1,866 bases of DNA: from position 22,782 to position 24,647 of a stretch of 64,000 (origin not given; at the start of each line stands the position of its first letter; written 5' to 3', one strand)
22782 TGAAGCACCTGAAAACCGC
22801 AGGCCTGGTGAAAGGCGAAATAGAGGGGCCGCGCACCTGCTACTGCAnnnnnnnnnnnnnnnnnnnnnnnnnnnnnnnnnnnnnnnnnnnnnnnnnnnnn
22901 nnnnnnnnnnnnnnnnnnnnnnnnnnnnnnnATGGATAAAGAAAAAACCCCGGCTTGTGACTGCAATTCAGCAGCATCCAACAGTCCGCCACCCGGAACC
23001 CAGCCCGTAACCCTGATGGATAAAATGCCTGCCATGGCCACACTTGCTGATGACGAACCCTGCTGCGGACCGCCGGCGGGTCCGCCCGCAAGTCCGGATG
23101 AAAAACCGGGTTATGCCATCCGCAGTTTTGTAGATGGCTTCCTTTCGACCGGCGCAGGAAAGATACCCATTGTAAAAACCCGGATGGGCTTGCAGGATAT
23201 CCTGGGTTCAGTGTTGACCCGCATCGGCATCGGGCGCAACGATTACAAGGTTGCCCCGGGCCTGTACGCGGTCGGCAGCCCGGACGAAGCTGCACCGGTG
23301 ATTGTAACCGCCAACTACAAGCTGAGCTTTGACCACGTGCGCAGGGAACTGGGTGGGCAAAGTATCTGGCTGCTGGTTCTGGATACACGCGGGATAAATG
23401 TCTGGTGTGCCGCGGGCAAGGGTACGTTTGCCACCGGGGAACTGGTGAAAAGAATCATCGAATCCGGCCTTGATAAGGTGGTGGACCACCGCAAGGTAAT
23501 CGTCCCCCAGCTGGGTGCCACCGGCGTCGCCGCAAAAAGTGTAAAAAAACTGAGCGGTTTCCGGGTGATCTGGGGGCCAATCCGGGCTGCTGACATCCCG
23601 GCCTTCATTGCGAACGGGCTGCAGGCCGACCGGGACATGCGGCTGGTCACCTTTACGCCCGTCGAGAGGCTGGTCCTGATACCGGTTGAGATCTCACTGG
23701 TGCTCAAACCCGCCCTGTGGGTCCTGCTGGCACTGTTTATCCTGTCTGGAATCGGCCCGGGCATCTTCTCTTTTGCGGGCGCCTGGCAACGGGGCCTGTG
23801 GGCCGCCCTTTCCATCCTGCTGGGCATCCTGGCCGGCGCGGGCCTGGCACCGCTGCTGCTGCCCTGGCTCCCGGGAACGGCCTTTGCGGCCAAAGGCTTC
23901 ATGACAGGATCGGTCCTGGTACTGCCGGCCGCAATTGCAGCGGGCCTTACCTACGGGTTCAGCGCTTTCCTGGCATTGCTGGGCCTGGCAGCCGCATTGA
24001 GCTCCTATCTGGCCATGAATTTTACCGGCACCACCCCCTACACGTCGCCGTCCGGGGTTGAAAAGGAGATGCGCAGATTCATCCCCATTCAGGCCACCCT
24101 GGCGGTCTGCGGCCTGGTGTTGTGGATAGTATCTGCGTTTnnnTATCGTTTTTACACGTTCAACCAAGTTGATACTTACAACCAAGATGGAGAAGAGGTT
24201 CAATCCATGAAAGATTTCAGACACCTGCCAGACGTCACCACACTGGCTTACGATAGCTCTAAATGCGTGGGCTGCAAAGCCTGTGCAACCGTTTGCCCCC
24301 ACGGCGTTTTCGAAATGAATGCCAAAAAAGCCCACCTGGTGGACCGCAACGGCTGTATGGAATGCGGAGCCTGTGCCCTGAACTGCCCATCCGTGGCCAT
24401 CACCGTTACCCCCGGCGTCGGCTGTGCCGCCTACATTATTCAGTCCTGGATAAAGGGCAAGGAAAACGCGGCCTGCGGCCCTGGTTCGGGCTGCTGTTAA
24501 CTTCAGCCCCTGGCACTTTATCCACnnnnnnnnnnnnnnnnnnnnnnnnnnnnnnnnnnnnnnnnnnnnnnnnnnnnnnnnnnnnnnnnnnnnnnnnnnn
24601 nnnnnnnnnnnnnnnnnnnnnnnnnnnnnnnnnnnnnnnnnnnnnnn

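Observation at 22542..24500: arsR-hgcA-hgcB: a complete mercury-methylation module with a candidate operator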

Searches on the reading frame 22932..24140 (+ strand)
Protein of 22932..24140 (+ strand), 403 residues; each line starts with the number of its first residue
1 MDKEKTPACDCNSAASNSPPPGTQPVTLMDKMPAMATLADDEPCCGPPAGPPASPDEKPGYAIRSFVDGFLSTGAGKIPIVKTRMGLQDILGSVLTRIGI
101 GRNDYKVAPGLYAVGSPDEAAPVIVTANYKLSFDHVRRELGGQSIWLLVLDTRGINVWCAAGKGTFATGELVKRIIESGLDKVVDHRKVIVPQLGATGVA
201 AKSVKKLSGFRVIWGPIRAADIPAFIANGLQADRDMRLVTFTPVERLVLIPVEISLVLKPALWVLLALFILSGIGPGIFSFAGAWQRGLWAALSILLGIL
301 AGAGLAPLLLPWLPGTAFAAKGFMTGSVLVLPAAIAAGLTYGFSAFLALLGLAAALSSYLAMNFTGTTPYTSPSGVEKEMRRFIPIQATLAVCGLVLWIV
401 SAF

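Call 7: search_protein_families(library=pfam, proteins=[window:22932-24140:+], max_evalue=0.01)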
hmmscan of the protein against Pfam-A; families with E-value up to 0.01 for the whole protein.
window:22932-24140:+ (403 aa): 1 family
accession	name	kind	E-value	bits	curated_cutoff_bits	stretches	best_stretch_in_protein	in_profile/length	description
PF03599.22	CdhD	-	1.3e-13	50.9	24.8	1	105-224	266-385/387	CO dehydrogenase/acetyl-CoA synthase delta subunit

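Call 8: search_protein_families(library=ncbifam, proteins=[window:22932-24140:+], max_evalue=0.01)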
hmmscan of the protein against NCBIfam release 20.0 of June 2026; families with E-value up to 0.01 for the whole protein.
window:22932-24140:+ (403 aa): 3 families
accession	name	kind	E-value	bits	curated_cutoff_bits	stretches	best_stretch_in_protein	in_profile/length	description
NF040863.1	HgcA_corrinoid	equivalog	2.4e-129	431.1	275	1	78-402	1-323/325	mercury methylation corrinoid protein HgcA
NF043039.1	HgcAB_like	equivalog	2.5e-58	198.4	285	1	105-372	14-280/350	HgcAB-like fusion protein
NF003195.0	PRK04165.1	equivalog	1.2e-21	77.2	306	1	104-228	321-445/450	acetyl-CoA decarbonylase/synthase complex subunit gamma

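Call 9: find_homologous_proteins(query=window:22932-24140:+, max_evalue=1e-20)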
Query window:22932-24140:+ (403 aa): 7997 proteins with E <= 1e-20 among 8000 candidates; the best 120 are listed.
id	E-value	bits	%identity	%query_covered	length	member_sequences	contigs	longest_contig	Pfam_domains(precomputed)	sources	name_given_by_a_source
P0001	4.2e-263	890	100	100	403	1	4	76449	PF03599.23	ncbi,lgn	-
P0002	1.1e-209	715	80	100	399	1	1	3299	PF03599.23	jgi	-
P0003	1.3e-207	708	78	100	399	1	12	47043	PF03599.23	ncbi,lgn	-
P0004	1.6e-205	701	78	100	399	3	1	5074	PF03599.23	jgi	-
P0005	5.6e-205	699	77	100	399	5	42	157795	PF03599.23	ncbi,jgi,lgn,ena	-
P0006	3.8e-203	693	77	100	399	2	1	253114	PF03599.23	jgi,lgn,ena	-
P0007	1.1e-202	691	76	100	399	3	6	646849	PF03599.23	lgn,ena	-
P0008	4.6e-202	689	75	100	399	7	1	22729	PF03599.23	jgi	-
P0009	4.7e-201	686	76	100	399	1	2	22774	PF03599.23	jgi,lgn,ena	-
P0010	9.2e-201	685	77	100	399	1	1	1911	PF03599.23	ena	-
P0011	2.7e-200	684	76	100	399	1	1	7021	PF03599.23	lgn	-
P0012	3.0e-200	683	76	100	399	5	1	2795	PF03599.23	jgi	jgi:hypothetical protein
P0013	4.9e-200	683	76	100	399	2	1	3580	PF03599.23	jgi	jgi:hypothetical protein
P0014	8.9e-200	682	77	100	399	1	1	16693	PF03599.23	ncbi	-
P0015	1.0e-197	675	76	100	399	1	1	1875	PF03599.23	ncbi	-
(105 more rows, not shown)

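Call 17: find_related_loci(query=window:22932-24140:+, collection=genome_contigs, flank=4000)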
Query window:22932-24140:+ (403 aa) in genome_contigs; peptide patterns used: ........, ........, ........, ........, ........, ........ (x = any residue, [..] = any of these).
600 stretches matched a pattern (row limit reached: there are more); 581 encode a relative of the query (tblastn E <= 1e-3); the best 80 are kept; 80 distinct loci.
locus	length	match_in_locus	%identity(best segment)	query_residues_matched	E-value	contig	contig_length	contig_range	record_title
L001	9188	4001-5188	54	1-403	1e-138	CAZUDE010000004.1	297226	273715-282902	MAG TPA_asm: uncultured Desulfobacula sp. isolate binchicken_co191_106 genome assembly, contig: NODE_23_length_297226_co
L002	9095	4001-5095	58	38-403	1e-137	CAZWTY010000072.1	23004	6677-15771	MAG TPA_asm: uncultured Desulforapulum sp. isolate SRP220891_co1_433 genome assembly, contig: NODE_4243_length_23004_cov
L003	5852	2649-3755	54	35-403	6e-135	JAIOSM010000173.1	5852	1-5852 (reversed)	MAG: Desulfobacteraceae bacterium isolate SMBSF44 bin_25_k127_317060, whole genome shotgun sequence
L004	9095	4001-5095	59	39-403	1e-134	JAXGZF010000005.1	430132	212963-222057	MAG: Desulfobacterales bacterium isolate AnMBR.bin530 bin530_5, whole genome shotgun sequence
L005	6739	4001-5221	52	1-403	2e-133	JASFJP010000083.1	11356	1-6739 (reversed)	MAG: Desulfobacterales bacterium isolate D0608U02metaG_Bin_613 D0608U02metaG_FD_scaffold_614_c1, whole genome shotgun se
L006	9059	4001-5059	56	52-403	1e-132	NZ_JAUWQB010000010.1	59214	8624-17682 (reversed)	MAG: Desulfobacula sp. isolate CSMAG_2491 CSMAG_2491_k141_352094_length_59214_cov_19.0000, whole genome shotgun sequence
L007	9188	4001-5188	53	2-403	3e-131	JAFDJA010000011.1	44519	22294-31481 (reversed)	MAG: Deltaproteobacteria bacterium isolate Meg22_24_Bin_118 Meg22_24_Bin_118_scaffold_685, whole genome shotgun sequence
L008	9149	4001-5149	55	1-387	6e-131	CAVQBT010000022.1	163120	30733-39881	MAG: uncultured delta proteobacterium isolate MFD02923.bin.2.3 genome assembly, contig: contig_27146, whole genome shotg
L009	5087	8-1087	56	44-403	9e-130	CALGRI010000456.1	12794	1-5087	MAG TPA_asm: uncultured proteobacterium isolate ERR2206792_bin.13_CONCOCT_v1.1_MAG genome assembly, contig: ERZ891023.12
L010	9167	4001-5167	54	12-403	5e-130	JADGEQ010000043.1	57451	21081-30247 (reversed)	MAG: Desulfobacteraceae bacterium isolate BB40 NODE_482_length_57451_cov_8.378051, whole genome shotgun sequence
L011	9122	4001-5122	56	30-403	2e-129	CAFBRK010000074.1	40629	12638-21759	Olavius algarvensis associated proteobacterium Delta 3 isolate mag3:49deedb4-927c-43a8-ad40-04e63e16f3c8 genome assembly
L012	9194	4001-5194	51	2-403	6e-129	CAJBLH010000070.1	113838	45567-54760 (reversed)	MAG: uncultured Desulfobacteraceae bacterium isolate Loc090721-6m_bin-047 genome assembly, contig: bin-047:070/315, whol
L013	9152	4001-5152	50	18-403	1e-127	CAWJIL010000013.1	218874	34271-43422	MAG: uncultured delta proteobacterium isolate MFD03804.bin.1.170 genome assembly, contig: contig_38372, whole genome sho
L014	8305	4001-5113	54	33-403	7e-127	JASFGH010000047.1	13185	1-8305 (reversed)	MAG: Desulfobacterales bacterium isolate D0606U02metaG_Bin_318 D0606U02metaG_FD_scaffold_432_c1, whole genome shotgun se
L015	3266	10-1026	58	66-403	2e-131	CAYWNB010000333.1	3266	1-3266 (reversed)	MAG TPA_asm: uncultured Desulfobacula sp. isolate binchicken_co181_370 genome assembly, contig: NODE_71656_length_3266_c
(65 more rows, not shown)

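Call 26: find_encoding_contigs(protein=P0001, flank=3000, max_places=4)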
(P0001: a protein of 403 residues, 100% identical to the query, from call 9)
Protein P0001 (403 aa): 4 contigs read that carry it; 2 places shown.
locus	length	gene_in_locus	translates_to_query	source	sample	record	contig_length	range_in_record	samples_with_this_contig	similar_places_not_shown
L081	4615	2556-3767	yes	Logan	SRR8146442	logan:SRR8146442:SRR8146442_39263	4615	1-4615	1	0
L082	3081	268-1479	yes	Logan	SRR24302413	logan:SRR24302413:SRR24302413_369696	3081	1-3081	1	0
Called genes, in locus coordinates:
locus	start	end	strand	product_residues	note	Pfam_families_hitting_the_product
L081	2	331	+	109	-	?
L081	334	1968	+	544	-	PF18328:PfaD_N, PF03060:NMO, PF21607:FabD_helical_ins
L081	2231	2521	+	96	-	PF12840:HTH_20, PF01022:HTH_5, PF12802:MarR_2 (weak)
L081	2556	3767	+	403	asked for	PF03599:CdhD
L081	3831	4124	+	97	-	PF12838:Fer4_7 (weak), PF00037:Fer4, PF12797:Fer4_2 (weak), PF12837:Fer4_6, PF13237:Fer4_10, PF14697:Fer4_21 (weak), PF12838:Fer4_7, PF13187:Fer4_9, +5 more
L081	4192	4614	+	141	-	?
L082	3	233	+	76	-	?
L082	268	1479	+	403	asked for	PF03599:CdhD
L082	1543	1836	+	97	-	PF12838:Fer4_7 (weak), PF00037:Fer4, PF12797:Fer4_2 (weak), PF12837:Fer4_6, PF13237:Fer4_10, PF14697:Fer4_21 (weak), PF12838:Fer4_7, PF13187:Fer4_9, +5 more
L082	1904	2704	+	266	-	PF00497:SBP_bac_3, PF10613:Lig_chan-Glu_bd (faint)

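Call 27: find_encoding_contigs(protein=P0005, flank=3000, max_places=4)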
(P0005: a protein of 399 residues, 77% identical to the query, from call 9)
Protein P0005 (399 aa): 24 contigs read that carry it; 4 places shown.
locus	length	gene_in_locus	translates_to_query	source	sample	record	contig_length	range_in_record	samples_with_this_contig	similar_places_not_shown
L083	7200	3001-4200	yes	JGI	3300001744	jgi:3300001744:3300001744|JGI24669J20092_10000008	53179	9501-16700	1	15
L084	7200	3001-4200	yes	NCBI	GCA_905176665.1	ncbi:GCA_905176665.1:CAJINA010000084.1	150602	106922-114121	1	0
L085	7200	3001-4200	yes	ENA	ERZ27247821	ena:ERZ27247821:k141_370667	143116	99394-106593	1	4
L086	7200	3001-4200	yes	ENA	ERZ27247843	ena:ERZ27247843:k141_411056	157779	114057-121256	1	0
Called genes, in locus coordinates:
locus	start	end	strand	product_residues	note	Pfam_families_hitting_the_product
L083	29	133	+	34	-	-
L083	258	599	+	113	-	-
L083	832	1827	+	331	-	PF00158:Sigma54_activat, PF14532:Sigma54_activ_2, PF07724:AAA_2, PF07728:AAA_5 (weak), PF00004:AAA, PF25601:AAA_lid_14, PF02954:HTH_8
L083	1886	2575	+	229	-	PF00072:Response_reg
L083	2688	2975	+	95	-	PF12840:HTH_20, PF01022:HTH_5, PF13412:HTH_24 (weak), PF12802:MarR_2 (weak)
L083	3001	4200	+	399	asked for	PF03599:CdhD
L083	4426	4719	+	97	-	PF12838:Fer4_7 (weak), PF14697:Fer4_21 (weak), PF00037:Fer4, PF12797:Fer4_2 (weak), PF12837:Fer4_6, PF13237:Fer4_10, PF12838:Fer4_7, PF13187:Fer4_9, +5 more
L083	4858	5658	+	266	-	PF00497:SBP_bac_3, PF10613:Lig_chan-Glu_bd (faint)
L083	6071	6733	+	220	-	-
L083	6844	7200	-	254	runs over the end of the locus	-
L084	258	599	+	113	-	-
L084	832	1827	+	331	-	PF00158:Sigma54_activat, PF14532:Sigma54_activ_2, PF07724:AAA_2, PF07728:AAA_5 (weak), PF00004:AAA, PF25601:AAA_lid_14, PF02954:HTH_8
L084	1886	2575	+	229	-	PF00072:Response_reg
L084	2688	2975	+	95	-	PF12840:HTH_20, PF01022:HTH_5, PF13412:HTH_24 (weak), PF12802:MarR_2 (weak)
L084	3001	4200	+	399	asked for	PF03599:CdhD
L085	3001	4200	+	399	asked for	PF03599:CdhD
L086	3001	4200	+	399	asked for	PF03599:CdhD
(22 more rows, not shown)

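Call 28: find_encoding_contigs(protein=P0003, flank=3000, max_places=3)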
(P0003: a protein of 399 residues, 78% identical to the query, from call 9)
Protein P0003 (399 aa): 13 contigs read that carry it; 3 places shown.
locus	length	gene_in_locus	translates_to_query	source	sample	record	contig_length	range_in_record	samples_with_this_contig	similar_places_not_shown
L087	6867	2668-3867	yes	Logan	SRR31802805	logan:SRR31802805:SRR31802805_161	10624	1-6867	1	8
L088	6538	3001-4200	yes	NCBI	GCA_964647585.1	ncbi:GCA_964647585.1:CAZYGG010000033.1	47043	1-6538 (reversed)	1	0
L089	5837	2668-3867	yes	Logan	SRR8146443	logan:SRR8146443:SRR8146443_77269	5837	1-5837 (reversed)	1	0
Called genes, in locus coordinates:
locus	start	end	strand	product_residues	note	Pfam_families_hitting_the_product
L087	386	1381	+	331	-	PF00158:Sigma54_activat, PF13191:AAA_16 (faint), PF14532:Sigma54_activ_2, PF07724:AAA_2, PF07728:AAA_5 (weak), PF00004:AAA, PF25601:AAA_lid_14, PF02954:HTH_8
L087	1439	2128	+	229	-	PF00072:Response_reg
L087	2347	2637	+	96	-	PF12840:HTH_20, PF01022:HTH_5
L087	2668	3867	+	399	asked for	PF03599:CdhD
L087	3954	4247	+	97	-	PF12838:Fer4_7 (weak), PF00037:Fer4, PF12797:Fer4_2 (weak), PF12837:Fer4_6, PF13237:Fer4_10, PF14697:Fer4_21, PF12838:Fer4_7, PF13187:Fer4_9, +7 more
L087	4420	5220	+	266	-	PF00497:SBP_bac_3, PF10613:Lig_chan-Glu_bd (faint)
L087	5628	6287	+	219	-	-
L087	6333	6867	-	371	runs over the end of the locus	-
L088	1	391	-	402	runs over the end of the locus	PF00574:CLP_protease (weak), PF25145:NfeD1b_N, PF01343:Peptidase_S49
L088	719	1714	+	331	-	PF00158:Sigma54_activat, PF13191:AAA_16 (faint), PF14532:Sigma54_activ_2, PF07724:AAA_2, PF07728:AAA_5 (weak), PF00004:AAA, PF25601:AAA_lid_14, PF02954:HTH_8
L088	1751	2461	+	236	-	PF00072:Response_reg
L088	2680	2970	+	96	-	PF12840:HTH_20, PF01022:HTH_5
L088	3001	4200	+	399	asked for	PF03599:CdhD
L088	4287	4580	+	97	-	PF12838:Fer4_7 (weak), PF00037:Fer4, PF12797:Fer4_2 (weak), PF12837:Fer4_6, PF13237:Fer4_10, PF14697:Fer4_21, PF12838:Fer4_7, PF13187:Fer4_9, +7 more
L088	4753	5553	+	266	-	PF00497:SBP_bac_3, PF10613:Lig_chan-Glu_bd (faint)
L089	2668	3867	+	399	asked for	PF03599:CdhD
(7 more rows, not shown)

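Call 59: search_solved_structures(query=window:22932-24140:+, max_evalue=0.001)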
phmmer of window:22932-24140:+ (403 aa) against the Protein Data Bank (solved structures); distinct sequences matched with E-value up to 0.001: 4.
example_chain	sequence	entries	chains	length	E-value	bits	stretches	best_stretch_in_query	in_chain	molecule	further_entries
2h9a_A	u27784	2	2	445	1.1e-13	54.1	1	56-227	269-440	Carbon monoxide dehydrogenase corrinoid/iron-sulfur protein, gamma subunit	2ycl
4c1n_A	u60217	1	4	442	1.2e-13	54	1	56-227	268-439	CARBON MONOXIDE DEHYDROGENASE CORRINOID/IRON-SULFUR PROTEIN, GAMMA SUBUNIT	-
4djd_C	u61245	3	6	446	8.7e-10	41.2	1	107-228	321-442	Corrinoid/iron-sulfur protein large subunit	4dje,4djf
9fzy_F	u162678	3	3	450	0.00014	24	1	107-198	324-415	Corrinoid iron-sulfur protein large subunit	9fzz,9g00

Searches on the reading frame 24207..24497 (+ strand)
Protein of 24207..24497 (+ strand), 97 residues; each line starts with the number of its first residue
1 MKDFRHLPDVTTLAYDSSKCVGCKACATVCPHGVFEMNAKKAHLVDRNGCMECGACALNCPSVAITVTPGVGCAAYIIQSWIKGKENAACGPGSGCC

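Call 7: search_protein_families(library=pfam, proteins=[window:24207-24497:+], max_evalue=0.01)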
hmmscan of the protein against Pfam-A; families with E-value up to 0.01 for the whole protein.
window:24207-24497:+ (97 aa): 15 families
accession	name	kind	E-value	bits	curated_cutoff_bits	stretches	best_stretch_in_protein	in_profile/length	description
PF00037.32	Fer4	-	9.2e-14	51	21.1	2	15-35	3-23/24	4Fe-4S binding domain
PF12838.12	Fer4_7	-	1.8e-13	51.2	27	2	19-62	1-50/52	4Fe-4S dicluster domain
PF14697.11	Fer4_21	-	2e-10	41.1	35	2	16-65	4-57/59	4Fe-4S dicluster domain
PF12837.12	Fer4_6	-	1.3e-09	37.9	25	1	14-35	3-24/24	4Fe-4S binding domain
PF12797.12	Fer4_2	-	2.9e-09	36.7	24.5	2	14-31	4-21/22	4Fe-4S binding domain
PF13187.11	Fer4_9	-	9.9e-09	35.5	27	1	19-64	1-51/52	4Fe-4S dicluster domain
PF13237.11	Fer4_10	-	1.6e-08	34.8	25.5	1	15-61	4-53/53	4Fe-4S dicluster domain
PF13183.11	Fer4_8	-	6.9e-08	33.4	27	1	13-34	47-68/68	4Fe-4S dicluster domain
PF13370.11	Fer4_13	-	4.5e-07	30.9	24.5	1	16-45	2-31/58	4Fe-4S single cluster domain of Ferredoxin I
PF13484.11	Fer4_16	-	1e-06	29.8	30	1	19-38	1-20/66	4Fe-4S double cluster binding domain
PF13534.11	Fer4_17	-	1.8e-06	28.8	22.2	1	17-34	43-60/61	4Fe-4S dicluster domain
PF12800.12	Fer4_4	-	1.9e-05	25.1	24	1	18-31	2-15/17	4Fe-4S binding domain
PF25160.1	LdpA_Fe-S-bd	-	3.1e-05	24.1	27.6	1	17-38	25-46/49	LdpA Fe-S cluster-binding domain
PF13459.11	Fer4_15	-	4.2e-05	24.6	22.4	0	15-38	3-25/66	4Fe-4S single cluster domain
PF17179.9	Fer4_22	-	0.0018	19.5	27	0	14-33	75-94/95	4Fe-4S dicluster domain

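Call 8: search_protein_families(library=ncbifam, proteins=[window:24207-24497:+], max_evalue=0.01)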
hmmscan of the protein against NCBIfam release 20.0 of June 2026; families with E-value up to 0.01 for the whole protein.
window:24207-24497:+ (97 aa): 96 families (the best 25 are shown)
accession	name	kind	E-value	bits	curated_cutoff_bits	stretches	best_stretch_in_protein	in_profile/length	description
NF040864.1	HgcB_ferredoxin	equivalog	1.4e-35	121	99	1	5-97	1-93/93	mercury methylation ferredoxin HgcB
NF043039.1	HgcAB_like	equivalog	2.7e-14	53.6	285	1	11-65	293-349/350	HgcAB-like fusion protein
NF038196.1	ferrodoxin_EFR1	subfamily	2.7e-11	44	75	1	16-67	182-231/242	EFR1 family ferrodoxin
TIGR02179.1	PorD_KorD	subfamily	2.4e-10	40.4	60.05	1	15-68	22-75/78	2-oxoacid:acceptor oxidoreductase, delta subunit, pyruvate/2-ketoisovalerate family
TIGR04395.1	cutC_activ_rSAM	equivalog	1.3e-09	37.8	360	1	14-69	50-107/309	choline TMA-lyase-activating enzyme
NF006221.0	PRK08348.1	subfamily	1.5e-09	37.7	124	1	12-70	38-97/136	NADH-plastoquinone oxidoreductase subunit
NF040770.1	hetero_SS_HdrA2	exception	3.3e-09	35.4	1100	1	14-67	573-625/777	CoB-CoM heterodisulfide reductase HdrA2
NF040684.1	PorD_Arch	equivalog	3.7e-09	36.5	120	1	14-68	28-82/85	pyruvate synthase subunit PorD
NF048010.1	SfplDhtActHpsHDes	equivalog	1.1e-08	34.3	430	1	12-67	49-107/298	(2S)-3-sulfopropanediol dehydratase activating enzyme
TIGR02494.1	PFLE_PFLC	subfamily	1.2e-08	34.6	174.35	1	11-68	41-100/293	glycyl-radical enzyme activating protein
NF058577.1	FdxA_fam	equivalog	1.4e-08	34.8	65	1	17-63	6-51/52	4Fe-4S ferredoxin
NF042909.1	FMH_DH_FwdF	exception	1.4e-08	34.2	375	1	12-68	251-314/336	tungsten-dependent formylmethanofuran dehydrogenase subunit FwdF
TIGR01971.1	NuoI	subfamily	2.4e-08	33.6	113.05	1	16-85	40-118/121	NADH-quinone oxidoreductase, chain I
TIGR02912.1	sulfite_red_C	equivalog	2.8e-08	33.1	324.1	1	1-66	153-219/314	sulfite reductase subunit C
NF007205.0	PRK09626.1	equivalog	4.2e-08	33.2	93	1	8-68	7-74/105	2-oxoglutarate-acceptor oxidoreductase subunit OorD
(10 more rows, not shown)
